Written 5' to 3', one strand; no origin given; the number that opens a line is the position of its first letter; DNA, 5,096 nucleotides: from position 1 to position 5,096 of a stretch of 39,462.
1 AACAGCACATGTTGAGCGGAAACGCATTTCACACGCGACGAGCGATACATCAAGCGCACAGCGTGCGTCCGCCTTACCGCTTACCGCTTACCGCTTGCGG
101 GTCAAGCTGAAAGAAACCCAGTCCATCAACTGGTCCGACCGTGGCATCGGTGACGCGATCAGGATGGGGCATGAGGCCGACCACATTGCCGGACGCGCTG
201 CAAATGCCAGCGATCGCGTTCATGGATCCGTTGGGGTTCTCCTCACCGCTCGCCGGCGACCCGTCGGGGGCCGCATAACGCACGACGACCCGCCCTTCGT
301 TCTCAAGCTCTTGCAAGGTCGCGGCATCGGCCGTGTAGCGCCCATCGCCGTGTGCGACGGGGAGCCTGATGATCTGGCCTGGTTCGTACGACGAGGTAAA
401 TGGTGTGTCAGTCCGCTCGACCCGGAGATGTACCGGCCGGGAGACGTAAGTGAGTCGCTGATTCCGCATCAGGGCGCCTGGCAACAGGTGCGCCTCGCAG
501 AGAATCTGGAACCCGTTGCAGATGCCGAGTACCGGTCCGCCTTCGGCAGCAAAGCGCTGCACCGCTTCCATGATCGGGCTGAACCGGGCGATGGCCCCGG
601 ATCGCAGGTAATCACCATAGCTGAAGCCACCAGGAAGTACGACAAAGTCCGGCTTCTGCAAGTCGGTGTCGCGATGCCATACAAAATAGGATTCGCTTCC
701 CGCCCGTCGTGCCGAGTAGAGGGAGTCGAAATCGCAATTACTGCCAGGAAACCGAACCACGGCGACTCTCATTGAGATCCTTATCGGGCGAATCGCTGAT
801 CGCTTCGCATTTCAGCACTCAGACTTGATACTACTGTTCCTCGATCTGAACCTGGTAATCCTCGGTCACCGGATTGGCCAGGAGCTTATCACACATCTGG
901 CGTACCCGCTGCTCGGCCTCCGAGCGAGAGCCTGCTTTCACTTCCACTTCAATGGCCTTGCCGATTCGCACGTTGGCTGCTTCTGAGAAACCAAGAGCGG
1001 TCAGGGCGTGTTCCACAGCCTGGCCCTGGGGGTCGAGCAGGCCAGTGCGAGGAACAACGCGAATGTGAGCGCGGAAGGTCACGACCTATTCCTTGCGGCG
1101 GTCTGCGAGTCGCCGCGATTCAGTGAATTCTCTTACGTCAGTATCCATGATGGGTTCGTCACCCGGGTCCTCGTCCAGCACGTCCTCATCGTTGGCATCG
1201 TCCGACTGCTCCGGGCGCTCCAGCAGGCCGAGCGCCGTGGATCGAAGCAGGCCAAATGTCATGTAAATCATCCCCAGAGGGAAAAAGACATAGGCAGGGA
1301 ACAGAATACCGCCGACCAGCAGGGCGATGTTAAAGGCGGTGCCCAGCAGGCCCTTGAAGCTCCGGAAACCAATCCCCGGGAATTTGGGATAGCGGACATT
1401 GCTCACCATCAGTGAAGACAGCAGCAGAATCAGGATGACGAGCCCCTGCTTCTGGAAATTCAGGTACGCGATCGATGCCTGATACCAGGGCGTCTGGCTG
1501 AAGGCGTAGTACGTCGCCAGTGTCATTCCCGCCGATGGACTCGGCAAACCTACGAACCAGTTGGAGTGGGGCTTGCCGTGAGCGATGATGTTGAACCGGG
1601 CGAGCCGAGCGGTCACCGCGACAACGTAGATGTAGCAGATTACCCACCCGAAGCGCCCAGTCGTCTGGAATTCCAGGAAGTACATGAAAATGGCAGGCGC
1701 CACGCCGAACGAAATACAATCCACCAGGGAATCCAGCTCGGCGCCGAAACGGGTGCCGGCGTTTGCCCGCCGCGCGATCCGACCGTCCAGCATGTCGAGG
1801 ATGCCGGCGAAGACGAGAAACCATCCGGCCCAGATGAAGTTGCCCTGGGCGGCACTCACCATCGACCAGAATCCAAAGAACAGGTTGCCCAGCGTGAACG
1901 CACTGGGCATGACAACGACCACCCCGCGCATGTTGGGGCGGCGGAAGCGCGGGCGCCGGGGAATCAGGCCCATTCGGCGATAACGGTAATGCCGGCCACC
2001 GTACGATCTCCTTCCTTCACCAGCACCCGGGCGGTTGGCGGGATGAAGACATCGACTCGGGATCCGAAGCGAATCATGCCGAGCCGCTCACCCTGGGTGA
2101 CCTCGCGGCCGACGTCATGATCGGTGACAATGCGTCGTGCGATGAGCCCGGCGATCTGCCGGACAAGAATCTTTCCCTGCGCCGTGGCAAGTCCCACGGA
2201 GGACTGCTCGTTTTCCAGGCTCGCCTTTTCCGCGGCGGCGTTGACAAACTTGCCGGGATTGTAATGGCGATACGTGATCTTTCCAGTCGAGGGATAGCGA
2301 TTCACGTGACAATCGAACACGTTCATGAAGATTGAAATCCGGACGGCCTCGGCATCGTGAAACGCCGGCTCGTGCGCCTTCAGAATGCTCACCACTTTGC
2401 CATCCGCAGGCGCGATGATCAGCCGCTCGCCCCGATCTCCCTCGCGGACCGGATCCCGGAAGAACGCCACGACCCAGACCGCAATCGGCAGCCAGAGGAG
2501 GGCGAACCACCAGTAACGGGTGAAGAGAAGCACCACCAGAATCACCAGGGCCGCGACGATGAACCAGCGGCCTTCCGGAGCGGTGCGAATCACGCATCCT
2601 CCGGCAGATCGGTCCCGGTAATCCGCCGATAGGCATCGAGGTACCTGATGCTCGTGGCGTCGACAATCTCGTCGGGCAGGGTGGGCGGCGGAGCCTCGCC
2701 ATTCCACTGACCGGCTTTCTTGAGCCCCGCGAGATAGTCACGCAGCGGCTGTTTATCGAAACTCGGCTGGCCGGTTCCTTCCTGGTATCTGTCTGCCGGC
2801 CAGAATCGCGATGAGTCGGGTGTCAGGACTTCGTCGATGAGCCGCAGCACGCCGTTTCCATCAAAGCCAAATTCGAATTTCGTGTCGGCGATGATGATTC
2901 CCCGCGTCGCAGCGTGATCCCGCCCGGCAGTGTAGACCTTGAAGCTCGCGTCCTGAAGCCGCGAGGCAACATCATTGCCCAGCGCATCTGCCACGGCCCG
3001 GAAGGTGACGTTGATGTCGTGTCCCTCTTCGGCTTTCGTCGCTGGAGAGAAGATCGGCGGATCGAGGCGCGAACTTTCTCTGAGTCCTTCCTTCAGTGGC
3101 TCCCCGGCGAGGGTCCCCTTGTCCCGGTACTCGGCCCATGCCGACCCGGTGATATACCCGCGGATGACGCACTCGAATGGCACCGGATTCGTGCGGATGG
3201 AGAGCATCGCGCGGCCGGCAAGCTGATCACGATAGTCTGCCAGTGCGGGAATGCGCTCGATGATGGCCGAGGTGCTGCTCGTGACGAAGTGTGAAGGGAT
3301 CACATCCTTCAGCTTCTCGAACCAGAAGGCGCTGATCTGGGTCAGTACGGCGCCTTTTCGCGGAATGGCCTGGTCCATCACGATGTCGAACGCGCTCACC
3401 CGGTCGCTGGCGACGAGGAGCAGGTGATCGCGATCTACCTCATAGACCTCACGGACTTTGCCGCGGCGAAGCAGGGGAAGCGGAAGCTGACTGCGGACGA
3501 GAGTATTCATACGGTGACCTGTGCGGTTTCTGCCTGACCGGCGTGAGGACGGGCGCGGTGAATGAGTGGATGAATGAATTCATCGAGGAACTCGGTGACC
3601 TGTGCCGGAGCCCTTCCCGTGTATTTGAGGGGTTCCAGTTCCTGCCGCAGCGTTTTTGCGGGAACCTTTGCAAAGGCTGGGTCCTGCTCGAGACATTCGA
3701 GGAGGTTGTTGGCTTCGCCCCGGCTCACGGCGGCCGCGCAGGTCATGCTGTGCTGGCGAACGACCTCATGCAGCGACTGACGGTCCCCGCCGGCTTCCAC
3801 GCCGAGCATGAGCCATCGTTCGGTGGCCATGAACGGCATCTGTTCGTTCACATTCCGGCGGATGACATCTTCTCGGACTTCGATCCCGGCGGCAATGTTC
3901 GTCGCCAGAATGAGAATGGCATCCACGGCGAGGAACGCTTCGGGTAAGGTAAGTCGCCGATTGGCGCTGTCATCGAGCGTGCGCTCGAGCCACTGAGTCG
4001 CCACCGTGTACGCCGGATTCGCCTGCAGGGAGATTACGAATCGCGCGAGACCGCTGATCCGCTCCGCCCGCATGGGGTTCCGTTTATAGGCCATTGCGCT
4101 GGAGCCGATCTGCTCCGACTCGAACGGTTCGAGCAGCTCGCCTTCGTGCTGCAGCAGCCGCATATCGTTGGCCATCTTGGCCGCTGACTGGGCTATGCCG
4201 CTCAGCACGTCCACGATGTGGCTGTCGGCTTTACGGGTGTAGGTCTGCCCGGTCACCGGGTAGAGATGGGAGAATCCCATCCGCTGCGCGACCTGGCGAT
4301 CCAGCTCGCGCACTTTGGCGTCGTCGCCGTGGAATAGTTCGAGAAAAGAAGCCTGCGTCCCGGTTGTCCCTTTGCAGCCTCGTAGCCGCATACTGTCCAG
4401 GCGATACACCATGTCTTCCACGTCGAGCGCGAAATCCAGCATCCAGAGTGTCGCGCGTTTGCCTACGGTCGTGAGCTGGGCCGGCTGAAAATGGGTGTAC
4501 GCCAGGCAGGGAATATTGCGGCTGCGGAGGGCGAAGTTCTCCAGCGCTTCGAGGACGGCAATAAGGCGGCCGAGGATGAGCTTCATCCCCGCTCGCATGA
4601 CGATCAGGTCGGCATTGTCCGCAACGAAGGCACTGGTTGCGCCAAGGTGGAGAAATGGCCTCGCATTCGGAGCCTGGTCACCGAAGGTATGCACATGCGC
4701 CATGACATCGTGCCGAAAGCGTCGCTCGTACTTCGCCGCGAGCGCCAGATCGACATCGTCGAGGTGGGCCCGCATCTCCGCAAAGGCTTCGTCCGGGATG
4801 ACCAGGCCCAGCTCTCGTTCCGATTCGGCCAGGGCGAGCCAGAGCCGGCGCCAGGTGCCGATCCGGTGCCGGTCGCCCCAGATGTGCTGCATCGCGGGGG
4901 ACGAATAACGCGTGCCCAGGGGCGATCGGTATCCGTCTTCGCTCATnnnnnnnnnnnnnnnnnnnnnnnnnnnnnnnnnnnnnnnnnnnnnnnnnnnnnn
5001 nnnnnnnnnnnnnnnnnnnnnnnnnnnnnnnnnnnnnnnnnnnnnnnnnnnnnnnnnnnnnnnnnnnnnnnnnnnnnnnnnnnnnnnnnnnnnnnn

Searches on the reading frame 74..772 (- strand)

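Call 72: search_protein_families(library=pfam, proteins=[window:74-772:-], max_evalue=0.001)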
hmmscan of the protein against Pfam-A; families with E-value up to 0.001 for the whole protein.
window:74-772:- (232 aa): 4 families
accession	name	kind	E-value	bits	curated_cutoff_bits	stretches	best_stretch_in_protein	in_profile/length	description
PF13507.12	GATase_5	-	5.5e-49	167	27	1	2-212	3-234/260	CobB/CobQ-like glutamine amidotransferase domain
PF07685.20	GATase_3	-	3.6e-11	43.5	27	1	22-94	21-91/196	CobB/CobQ-like glutamine amidotransferase domain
PF01965.30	DJ-1_PfpI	-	6.5e-08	33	26.6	1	35-100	56-116/165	DJ-1/PfpI family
PF00117.34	GATase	-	6.3e-06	26.4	22.8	1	29-97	25-91/190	Glutamine amidotransferase class-I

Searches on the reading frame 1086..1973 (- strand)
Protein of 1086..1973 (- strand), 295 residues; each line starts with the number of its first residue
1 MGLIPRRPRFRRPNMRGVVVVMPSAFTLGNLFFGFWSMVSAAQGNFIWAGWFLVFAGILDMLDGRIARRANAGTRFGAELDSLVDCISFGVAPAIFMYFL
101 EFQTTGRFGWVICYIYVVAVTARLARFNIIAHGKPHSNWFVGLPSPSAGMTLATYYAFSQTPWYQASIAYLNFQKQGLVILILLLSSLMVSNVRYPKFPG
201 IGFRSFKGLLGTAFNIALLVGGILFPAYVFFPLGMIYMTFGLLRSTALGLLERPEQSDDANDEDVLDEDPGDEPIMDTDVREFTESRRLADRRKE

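Call 72: search_protein_families(library=pfam, proteins=[window:1086-1973:-], max_evalue=0.001)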
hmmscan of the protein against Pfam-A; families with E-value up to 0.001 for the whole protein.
window:1086-1973:- (295 aa): 1 family
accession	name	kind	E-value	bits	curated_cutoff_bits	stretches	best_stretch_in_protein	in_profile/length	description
PF01066.26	CDP-OH_P_transf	-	1e-23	84.9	22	1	21-164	2-138/152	CDP-alcohol phosphatidyltransferase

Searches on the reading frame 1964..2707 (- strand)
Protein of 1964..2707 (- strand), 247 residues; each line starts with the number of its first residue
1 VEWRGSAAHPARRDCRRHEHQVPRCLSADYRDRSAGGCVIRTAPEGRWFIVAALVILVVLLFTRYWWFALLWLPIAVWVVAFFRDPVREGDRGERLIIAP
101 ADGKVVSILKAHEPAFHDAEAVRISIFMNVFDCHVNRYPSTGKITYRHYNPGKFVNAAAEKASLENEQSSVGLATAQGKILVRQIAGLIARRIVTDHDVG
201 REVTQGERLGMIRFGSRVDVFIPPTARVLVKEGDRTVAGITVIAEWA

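Call 72: search_protein_families(library=pfam, proteins=[window:1964-2707:-], max_evalue=0.001)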
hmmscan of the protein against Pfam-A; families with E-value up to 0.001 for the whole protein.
window:1964-2707:- (247 aa): 1 family
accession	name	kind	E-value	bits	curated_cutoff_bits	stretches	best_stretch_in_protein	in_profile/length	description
PF02666.20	PS_Dcarbxylase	-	1.1e-40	139.9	22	1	78-243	4-197/198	Phosphatidylserine decarboxylase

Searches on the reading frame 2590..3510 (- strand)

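Call 72: search_protein_families(library=pfam, proteins=[window:2590-3510:-], max_evalue=0.001)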
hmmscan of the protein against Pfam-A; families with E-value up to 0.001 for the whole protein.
window:2590-3510:- (306 aa): 1 family
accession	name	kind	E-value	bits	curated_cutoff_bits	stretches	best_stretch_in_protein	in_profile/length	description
PF01259.24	SAICAR_synt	-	3.7e-74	249.9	20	1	14-268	2-227/233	SAICAR synthetase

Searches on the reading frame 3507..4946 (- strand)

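Call 72: search_protein_families(library=pfam, proteins=[window:3507-4946:-], max_evalue=0.001)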
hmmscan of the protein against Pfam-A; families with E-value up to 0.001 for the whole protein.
window:3507-4946:- (479 aa): 2 families
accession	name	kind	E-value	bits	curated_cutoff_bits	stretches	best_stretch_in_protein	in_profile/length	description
PF10397.14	ADSL_C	-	1.1e-17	64.6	32.7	1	371-453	1-79/79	Adenylosuccinate lyase C-terminus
PF00206.25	Lyase_1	-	2.6e-16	60.4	27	1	89-304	96-310/312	Lyase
